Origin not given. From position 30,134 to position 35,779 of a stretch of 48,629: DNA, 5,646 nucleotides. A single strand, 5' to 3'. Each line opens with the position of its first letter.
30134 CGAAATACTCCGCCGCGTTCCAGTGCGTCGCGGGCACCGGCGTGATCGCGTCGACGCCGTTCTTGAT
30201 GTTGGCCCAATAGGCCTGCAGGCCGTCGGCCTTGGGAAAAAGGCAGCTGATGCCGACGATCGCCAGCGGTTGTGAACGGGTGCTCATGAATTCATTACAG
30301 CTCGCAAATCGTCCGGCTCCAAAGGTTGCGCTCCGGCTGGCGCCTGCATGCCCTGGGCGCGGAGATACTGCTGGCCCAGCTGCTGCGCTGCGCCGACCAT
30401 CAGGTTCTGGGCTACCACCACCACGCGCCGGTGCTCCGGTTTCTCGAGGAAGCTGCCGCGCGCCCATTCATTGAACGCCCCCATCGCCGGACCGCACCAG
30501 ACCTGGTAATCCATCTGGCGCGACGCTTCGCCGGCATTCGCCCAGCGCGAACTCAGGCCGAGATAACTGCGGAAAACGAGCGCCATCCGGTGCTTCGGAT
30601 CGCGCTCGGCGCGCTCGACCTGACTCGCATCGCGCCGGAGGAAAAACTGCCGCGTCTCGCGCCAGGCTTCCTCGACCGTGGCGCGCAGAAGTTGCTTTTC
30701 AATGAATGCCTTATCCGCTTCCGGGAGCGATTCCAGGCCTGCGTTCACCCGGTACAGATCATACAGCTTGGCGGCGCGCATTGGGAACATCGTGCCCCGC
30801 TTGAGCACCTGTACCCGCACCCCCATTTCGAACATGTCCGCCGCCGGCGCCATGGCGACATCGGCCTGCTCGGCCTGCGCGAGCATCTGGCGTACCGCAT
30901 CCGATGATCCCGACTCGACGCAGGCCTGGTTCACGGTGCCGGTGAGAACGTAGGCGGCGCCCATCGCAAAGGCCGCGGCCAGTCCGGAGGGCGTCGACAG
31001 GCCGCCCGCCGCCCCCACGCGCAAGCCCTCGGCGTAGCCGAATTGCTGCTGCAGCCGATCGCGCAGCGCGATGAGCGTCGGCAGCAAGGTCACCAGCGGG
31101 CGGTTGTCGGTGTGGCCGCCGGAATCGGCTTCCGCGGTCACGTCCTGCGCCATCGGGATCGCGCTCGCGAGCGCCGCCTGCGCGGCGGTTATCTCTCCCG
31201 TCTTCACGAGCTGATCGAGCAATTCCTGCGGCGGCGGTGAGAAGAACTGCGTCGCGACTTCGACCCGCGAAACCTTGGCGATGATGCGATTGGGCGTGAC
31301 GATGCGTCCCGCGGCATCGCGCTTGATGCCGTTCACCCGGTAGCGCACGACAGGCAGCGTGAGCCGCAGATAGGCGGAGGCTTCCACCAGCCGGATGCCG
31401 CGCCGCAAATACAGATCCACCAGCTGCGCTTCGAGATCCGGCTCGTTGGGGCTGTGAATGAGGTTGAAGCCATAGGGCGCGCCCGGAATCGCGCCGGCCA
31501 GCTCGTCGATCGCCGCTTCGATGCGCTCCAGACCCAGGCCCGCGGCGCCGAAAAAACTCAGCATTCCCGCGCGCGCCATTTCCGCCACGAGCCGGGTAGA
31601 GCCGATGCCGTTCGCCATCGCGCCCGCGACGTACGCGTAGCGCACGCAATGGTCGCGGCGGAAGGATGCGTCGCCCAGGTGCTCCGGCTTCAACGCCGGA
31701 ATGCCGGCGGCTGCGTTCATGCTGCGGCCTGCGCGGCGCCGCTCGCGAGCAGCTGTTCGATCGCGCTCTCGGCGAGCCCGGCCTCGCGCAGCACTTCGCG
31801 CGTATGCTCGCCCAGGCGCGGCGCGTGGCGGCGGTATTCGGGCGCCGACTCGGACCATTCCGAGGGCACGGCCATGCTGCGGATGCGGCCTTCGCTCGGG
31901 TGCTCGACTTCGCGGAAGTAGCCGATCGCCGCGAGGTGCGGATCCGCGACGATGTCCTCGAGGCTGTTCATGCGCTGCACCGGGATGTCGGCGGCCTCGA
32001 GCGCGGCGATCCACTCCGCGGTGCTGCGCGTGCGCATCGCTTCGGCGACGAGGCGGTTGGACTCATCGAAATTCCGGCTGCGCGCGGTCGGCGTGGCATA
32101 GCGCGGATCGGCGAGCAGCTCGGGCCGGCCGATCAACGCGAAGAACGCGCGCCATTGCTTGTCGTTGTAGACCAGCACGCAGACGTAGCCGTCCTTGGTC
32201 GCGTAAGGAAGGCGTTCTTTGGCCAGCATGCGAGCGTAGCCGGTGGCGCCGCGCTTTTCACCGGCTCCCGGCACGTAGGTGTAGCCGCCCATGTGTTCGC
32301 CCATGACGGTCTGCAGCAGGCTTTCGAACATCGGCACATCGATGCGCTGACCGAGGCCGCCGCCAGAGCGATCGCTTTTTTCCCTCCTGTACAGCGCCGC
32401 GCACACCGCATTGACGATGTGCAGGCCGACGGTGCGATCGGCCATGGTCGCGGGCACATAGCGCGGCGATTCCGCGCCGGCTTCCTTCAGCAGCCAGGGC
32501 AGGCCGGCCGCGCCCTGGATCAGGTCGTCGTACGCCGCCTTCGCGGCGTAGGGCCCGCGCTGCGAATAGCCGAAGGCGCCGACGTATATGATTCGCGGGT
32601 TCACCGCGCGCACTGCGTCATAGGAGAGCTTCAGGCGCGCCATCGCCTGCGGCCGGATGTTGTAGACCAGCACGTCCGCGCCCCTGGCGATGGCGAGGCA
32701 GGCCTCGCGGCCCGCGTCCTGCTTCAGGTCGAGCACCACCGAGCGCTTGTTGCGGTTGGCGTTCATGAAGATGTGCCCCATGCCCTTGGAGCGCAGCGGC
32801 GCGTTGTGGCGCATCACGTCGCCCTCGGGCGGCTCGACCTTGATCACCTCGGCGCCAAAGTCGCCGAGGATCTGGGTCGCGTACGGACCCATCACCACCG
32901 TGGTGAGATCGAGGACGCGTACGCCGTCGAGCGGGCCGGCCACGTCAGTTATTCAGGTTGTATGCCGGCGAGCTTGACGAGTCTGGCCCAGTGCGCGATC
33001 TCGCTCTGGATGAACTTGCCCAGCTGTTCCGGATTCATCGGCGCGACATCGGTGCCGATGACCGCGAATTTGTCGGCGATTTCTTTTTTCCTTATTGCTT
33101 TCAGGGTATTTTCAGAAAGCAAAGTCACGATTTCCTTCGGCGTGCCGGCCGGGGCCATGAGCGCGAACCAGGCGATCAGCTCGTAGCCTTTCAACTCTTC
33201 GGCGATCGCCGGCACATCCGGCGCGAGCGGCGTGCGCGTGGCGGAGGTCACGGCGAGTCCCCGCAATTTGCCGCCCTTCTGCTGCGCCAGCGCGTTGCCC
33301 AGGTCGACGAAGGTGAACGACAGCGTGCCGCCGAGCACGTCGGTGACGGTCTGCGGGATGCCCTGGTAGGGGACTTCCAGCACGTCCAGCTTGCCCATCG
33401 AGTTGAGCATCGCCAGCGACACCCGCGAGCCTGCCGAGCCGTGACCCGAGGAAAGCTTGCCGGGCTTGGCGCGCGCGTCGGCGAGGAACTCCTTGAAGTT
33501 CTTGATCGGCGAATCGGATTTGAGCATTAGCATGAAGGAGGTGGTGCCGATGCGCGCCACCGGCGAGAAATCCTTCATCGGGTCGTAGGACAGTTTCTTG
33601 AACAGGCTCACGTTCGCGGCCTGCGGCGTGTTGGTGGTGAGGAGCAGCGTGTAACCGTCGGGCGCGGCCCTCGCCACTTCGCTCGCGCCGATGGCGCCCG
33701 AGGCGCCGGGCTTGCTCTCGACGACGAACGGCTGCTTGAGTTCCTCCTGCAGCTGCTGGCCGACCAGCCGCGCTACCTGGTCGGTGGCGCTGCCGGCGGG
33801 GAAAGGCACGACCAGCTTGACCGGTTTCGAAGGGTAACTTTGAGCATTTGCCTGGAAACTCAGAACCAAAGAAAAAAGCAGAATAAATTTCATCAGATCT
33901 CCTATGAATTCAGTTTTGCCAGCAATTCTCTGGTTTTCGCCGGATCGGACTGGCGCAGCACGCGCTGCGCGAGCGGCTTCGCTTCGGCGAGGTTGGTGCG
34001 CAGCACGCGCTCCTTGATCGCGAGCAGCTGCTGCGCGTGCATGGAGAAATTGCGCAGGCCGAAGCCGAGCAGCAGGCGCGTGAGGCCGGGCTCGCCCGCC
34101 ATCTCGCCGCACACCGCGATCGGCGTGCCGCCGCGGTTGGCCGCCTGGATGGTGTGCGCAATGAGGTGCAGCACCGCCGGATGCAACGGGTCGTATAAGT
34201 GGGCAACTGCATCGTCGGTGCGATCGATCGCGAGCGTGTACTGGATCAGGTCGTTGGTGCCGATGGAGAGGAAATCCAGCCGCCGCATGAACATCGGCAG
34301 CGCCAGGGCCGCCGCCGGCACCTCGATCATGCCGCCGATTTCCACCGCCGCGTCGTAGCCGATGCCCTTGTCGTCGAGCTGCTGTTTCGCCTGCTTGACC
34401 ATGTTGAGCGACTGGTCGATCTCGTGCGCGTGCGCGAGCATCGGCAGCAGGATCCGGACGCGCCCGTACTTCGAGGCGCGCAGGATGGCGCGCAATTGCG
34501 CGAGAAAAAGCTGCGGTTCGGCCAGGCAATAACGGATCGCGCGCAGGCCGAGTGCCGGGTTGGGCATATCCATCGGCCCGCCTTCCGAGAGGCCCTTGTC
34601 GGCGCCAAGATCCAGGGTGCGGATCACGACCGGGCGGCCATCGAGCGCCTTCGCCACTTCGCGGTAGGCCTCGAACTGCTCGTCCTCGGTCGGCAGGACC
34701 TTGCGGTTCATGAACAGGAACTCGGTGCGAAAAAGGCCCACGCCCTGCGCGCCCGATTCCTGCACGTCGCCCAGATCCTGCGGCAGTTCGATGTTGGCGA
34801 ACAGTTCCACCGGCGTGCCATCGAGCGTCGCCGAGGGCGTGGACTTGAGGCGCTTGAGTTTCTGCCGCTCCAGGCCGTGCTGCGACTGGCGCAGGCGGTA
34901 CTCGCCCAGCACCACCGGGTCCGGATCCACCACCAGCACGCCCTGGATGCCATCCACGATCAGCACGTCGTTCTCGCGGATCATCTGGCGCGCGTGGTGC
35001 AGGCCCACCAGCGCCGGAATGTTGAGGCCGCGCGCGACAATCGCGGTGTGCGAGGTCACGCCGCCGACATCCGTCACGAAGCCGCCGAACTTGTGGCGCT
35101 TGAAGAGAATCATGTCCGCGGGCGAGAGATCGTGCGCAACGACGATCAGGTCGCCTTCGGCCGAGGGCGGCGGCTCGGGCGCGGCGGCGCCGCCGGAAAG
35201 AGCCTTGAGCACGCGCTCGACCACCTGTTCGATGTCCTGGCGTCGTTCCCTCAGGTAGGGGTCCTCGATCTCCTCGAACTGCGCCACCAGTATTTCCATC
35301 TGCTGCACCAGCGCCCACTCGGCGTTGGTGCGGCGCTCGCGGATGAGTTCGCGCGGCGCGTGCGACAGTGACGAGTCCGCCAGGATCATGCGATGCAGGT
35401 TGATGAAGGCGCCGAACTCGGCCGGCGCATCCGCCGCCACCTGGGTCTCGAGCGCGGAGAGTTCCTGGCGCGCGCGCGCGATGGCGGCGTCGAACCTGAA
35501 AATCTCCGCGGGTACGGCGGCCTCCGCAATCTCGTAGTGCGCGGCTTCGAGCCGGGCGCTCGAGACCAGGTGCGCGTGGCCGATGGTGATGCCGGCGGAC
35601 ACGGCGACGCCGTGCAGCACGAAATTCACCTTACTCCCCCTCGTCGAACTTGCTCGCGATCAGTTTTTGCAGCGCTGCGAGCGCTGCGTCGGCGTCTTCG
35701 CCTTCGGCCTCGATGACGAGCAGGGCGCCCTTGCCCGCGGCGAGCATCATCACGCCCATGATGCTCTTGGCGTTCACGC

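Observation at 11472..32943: PUFA-synthase-like (pfaD-pfaA-pfaC) and complete oleABCD pathway fused into one translationally coupled operon ending in a PPTase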

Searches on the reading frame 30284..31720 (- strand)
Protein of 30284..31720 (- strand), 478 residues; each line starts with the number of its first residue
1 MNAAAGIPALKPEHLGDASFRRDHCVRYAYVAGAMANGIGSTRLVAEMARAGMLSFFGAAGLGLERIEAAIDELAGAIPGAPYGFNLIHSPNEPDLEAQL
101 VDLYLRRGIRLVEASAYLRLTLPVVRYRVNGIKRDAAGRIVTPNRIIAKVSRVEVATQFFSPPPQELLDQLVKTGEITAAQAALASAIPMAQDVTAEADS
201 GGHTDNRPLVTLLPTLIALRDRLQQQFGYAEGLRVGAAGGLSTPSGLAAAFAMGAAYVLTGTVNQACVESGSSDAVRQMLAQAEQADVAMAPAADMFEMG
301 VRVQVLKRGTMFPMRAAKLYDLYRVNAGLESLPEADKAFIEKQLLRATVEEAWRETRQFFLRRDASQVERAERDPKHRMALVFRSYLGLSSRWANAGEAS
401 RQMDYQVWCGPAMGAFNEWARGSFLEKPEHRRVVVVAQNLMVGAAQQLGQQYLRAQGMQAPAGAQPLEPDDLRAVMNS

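Call 4: search_protein_families(library=pfam, proteins=[window:30284-31720:-], max_evalue=0.001)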
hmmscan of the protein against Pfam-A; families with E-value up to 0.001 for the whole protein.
window:30284-31720:- (478 aa): 2 families
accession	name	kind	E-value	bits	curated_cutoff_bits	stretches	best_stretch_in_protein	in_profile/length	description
PF21607.2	FabD_helical_ins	-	6.2e-31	106.9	27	1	328-405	3-80/80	[Acyl-carrier-protein] S-malonyltransferase, inserted helical domain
PF03060.21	NMO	-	2.2e-14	54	28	1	31-315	14-277/331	Nitronate monooxygenase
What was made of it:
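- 30284..31720 (-): pfaD: enoyl reductase subunit of the Pfa-type synthase. Pfam NMO and FabD_helical_ins also match (call 4).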

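Call 5: search_protein_families(library=ncbifam, proteins=[window:30284-31720:-], max_evalue=0.00001)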
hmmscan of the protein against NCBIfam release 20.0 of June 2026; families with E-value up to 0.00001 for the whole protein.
window:30284-31720:- (478 aa): 2 families
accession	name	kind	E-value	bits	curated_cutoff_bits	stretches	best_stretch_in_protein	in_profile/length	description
TIGR02814.1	pfaD_fam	subfamily_domain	1.9e-194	646.5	449.25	1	11-448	2-441/444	PfaD family polyunsaturated fatty acid/polyketide biosynthesis protein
TIGR03151.1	enACPred_II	equivalog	2.2e-08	33.7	453.1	0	230-307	159-232/307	enoyl-[acyl-carrier-protein] reductase FabK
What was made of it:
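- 30284..31720 (-): TIGR02814 pfaD_fam scores 646.5 bits against a cut-off of 449 (call 5).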

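Call 20: find_related_loci(query=window:30284-31720:-, collection=metagenome_contigs, flank=6000)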
Query window:30284-31720:- (478 aa) in metagenome_contigs; peptide patterns used: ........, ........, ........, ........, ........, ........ (x = any residue, [..] = any of these).
600 stretches matched a pattern (row limit reached: there are more); 583 encode a relative of the query (tblastn E <= 1e-3); the best 80 are kept; 80 distinct loci.
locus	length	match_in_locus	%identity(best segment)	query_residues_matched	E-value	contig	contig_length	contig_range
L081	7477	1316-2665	91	1-450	0e+0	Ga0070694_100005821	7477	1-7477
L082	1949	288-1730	83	1-478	0e+0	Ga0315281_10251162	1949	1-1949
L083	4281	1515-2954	85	1-477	0e+0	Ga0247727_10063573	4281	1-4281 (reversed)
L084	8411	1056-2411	86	3-455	0e+0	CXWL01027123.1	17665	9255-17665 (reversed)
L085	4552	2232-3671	84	2-478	0e+0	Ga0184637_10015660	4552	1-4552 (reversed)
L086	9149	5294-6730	84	1-478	0e+0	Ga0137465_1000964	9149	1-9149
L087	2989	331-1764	83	1-478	0e+0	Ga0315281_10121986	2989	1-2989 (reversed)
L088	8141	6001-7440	81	1-477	0e+0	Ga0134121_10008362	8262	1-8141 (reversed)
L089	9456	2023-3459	82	2-477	0e+0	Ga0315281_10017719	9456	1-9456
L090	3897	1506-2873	84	2-460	0e+0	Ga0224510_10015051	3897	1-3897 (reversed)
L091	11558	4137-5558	75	8-478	0e+0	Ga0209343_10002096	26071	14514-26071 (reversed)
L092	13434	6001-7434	71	4-478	0e+0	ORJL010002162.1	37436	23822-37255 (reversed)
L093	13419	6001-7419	75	8-477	0e+0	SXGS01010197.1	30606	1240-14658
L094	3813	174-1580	73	13-478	0e+0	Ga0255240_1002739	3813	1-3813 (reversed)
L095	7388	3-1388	72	20-478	0e+0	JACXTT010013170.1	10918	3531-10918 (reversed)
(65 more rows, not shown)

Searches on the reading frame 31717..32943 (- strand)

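Call 4: search_protein_families(library=pfam, proteins=[window:31717-32943:-], max_evalue=0.001)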
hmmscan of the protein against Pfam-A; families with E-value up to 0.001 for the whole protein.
window:31717-32943:- (408 aa): 1 family
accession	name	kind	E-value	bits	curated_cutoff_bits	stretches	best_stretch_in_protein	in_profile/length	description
PF02515.22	CoA_transf_3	-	3.7e-111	372.2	23.3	1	5-381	1-366/366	CoA-transferase family III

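Call 5: search_protein_families(library=ncbifam, proteins=[window:31717-32943:-], max_evalue=0.00001)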
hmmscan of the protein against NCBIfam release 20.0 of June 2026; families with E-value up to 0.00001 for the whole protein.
window:31717-32943:- (408 aa): 7 families
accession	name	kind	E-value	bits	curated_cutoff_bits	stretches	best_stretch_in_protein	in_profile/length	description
NF003809.0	PRK05398.1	subfamily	2.7e-68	230.5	442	2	2-211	2-206/416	formyl-CoA transferase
TIGR03253.1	oxalate_frc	equivalog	1.1e-65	222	504.2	2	4-211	3-205/416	formyl-CoA transferase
NF052585.1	SucGlutTfsCaiB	equivalog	1.6e-65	221.3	750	1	3-388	6-388/394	succinate--glutarate CoA-transferase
NF041294.1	Scnl_mescCoAtase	equivalog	5.2e-56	190.4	700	1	4-385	3-380/381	succinyl-CoA:mesaconate CoA-transferase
NF008511.0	PRK11430.1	equivalog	3.4e-52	177.8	522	1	2-339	7-334/381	CoA:oxalate CoA-transferase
NF002914.1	PRK03525.1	equivalog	1.3e-37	129.7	413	1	3-405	8-398/400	L-carnitine CoA-transferase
TIGR04253.1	mesacon_CoA_iso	equivalog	4.6e-15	55.5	725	1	4-398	2-394/403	2-methylfumaryl-CoA isomerase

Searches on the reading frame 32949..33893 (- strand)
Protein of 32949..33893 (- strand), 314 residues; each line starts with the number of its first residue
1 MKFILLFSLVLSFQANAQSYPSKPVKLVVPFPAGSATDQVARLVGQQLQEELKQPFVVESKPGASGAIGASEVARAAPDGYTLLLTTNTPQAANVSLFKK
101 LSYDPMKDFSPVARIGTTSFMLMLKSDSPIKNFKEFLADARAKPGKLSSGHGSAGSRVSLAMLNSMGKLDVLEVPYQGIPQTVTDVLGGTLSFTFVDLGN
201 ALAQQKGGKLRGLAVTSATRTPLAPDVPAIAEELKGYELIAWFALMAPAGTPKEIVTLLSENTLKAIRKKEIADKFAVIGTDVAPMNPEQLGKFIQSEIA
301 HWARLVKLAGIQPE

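Call 39: search_protein_families(library=pfam, proteins=[window:32949-33893:-], max_evalue=0.00001)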
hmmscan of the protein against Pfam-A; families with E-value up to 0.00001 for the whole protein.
window:32949-33893:- (314 aa): 1 family
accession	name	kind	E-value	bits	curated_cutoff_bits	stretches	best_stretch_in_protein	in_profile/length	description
PF03401.19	TctC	-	1.4e-59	202.3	27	1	40-309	1-272/274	Tripartite tricarboxylate transporter family receptor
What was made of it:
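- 32949..33893 (-): Bug/TctC-family periplasmic binding protein gene, 5 nt upstream of the CoA-transferase. It is a neighbour and not part of the system. Pfam TctC scores 202 bits (call 39).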

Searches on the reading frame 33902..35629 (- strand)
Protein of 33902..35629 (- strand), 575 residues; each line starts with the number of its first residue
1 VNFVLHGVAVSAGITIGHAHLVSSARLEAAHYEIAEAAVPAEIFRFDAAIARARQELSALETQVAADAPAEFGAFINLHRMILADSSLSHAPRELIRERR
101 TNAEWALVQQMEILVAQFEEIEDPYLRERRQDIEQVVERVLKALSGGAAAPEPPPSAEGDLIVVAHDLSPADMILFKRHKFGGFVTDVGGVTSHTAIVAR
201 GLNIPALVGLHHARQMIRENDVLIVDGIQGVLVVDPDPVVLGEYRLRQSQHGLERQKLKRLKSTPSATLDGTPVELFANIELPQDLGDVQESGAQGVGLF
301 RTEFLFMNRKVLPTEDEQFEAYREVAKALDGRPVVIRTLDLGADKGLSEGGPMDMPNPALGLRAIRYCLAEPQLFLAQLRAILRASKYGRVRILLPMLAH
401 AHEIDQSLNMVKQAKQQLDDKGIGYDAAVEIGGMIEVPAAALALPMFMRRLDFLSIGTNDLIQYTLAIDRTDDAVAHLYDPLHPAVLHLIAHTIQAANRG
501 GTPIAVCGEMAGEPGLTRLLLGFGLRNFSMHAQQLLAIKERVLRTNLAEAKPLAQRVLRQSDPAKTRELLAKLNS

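Call 39: search_protein_families(library=pfam, proteins=[window:33902-35629:-], max_evalue=0.00001)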
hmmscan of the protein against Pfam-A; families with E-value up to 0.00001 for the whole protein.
window:33902-35629:- (575 aa): 3 families
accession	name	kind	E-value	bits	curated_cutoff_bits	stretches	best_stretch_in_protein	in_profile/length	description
PF02896.24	PEP-utilizers_C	-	9.6e-110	366.8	22.8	1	256-545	2-291/293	PEP-utilising enzyme, PEP-binding domain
PF05524.18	PEP-utilisers_N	-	5.4e-29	101.2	24.4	1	6-129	1-121/121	PEP-utilising enzyme, N-terminal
PF00391.29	PEP-utilizers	-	7.4e-23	80.4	23.1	1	161-230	5-72/72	PEP-utilising enzyme, mobile domain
